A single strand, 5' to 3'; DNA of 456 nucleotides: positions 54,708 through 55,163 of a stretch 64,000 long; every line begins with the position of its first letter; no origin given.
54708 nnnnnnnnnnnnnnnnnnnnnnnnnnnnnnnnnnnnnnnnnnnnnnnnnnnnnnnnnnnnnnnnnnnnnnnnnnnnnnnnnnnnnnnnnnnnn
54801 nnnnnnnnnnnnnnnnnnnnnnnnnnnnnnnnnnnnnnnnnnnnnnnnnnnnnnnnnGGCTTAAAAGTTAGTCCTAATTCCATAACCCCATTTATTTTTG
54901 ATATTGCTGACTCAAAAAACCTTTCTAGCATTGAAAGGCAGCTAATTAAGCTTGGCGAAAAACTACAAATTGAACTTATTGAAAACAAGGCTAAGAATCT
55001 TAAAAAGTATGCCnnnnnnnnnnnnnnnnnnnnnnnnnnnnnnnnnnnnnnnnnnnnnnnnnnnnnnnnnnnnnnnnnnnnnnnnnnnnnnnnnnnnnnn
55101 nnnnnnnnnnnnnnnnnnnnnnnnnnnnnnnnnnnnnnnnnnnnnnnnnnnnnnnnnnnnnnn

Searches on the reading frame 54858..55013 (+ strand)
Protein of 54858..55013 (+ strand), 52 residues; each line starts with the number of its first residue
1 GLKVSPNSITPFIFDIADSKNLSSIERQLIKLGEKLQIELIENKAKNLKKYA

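Call 20: search_protein_families(library=padloc, proteins=[window:54858-55013:+], max_evalue=0.1)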
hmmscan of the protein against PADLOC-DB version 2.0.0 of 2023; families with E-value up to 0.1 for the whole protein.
window:54858-55013:+ (52 aa): 1 family
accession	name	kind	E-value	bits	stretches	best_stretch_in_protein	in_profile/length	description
PDLC01748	Cas2_IIIa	-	0.0019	16.7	1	13-48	6-41/88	-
